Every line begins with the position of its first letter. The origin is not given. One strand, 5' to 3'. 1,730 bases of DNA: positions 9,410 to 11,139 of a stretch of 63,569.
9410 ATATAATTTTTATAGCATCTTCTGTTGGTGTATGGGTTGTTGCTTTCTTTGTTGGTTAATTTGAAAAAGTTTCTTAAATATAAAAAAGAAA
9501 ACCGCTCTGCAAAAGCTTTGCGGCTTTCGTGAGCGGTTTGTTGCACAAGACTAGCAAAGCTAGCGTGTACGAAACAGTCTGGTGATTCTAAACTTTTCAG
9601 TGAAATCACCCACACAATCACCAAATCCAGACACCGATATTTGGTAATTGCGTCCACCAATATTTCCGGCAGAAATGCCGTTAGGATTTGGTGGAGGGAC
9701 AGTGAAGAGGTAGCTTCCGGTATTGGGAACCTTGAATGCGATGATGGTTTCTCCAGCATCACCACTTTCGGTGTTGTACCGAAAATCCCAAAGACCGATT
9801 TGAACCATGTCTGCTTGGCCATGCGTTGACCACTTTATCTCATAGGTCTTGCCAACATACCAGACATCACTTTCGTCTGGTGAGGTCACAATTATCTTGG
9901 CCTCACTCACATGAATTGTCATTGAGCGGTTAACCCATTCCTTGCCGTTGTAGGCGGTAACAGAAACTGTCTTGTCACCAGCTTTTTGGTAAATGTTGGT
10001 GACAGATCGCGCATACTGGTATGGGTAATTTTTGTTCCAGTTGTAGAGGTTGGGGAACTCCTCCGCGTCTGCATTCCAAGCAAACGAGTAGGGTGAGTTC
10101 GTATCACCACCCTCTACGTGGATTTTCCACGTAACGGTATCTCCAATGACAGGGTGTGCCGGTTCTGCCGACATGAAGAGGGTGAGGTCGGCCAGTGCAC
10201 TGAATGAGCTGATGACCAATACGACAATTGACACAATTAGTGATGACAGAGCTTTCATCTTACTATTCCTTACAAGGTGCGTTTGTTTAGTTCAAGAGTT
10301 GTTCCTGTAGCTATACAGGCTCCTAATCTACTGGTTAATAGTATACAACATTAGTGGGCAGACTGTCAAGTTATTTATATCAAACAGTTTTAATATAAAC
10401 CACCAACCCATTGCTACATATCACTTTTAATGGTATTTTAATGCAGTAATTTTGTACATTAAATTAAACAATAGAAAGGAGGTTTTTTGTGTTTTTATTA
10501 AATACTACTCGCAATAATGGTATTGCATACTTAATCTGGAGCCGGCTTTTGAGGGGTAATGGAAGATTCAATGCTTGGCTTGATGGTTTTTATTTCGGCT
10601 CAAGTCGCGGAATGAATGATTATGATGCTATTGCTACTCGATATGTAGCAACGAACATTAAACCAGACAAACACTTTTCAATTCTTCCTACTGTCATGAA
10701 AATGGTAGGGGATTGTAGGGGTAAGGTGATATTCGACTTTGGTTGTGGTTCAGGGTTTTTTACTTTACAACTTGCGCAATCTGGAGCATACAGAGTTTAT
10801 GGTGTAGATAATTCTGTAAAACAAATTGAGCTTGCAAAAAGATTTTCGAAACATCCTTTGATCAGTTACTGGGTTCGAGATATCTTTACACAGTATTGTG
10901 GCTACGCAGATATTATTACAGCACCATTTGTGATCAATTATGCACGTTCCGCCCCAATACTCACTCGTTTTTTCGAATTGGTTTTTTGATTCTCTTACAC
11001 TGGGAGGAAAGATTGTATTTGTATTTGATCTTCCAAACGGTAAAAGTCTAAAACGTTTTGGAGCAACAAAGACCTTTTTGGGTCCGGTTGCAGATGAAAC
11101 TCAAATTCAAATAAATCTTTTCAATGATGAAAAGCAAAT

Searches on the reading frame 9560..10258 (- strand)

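Call 50: search_protein_families(library=pfam, proteins=[window:9560-10258:-], max_evalue=0.01)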
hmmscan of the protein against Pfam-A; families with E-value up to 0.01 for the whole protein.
window:9560-10258:- (232 aa): 2 families
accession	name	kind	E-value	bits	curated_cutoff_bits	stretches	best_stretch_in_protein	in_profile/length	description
PF10342.15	Kre9_KNH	-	2.2e-07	32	24.6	1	126-213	1-79/94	Kre9/KNH-like N-terminal Ig-like domain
PF00801.26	PKD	-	2.6e-06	27.8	23.5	1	37-117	12-80/80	PKD domain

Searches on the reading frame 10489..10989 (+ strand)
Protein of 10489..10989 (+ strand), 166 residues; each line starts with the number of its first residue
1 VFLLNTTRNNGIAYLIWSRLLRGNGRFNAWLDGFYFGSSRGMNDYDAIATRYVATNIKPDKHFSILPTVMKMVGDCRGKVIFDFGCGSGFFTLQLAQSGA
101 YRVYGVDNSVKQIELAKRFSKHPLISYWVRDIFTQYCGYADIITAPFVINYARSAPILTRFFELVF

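Call 50: search_protein_families(library=pfam, proteins=[window:10489-10989:+], max_evalue=0.01)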
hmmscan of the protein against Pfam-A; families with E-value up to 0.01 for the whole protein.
window:10489-10989:+ (166 aa): 9 families
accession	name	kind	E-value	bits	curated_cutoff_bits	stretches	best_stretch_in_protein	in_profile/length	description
PF13649.12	Methyltransf_25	-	1e-08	36.2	27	1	81-151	1-76/97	Methyltransferase domain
PF08241.18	Methyltransf_11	-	3.6e-08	34.4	21.2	1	83-152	2-73/95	Methyltransferase domain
PF13847.12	Methyltransf_31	-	3.3e-07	30.6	27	1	78-120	4-48/145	Methyltransferase domain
PF08242.18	Methyltransf_12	-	3.6e-05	24.9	30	1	83-152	2-78/98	Methyltransferase domain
PF13489.12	Methyltransf_23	-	6.3e-05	23.2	27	1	77-154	22-96/164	Methyltransferase domain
PF08003.17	Methyltransf_9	-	7.5e-05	22.3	23.8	1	69-111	107-149/315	Protein of unknown function (DUF1698)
PF05175.20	MTS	-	0.00011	22.3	23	1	73-141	30-100/170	Methyltransferase small domain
PF06325.19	PrmA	-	0.00024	21.1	22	1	78-118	162-202/296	Ribosomal protein L11 methyltransferase (PrmA)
PF01728.25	FtsJ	-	0.0031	17.9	24.1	1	75-133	20-76/181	FtsJ-like methyltransferase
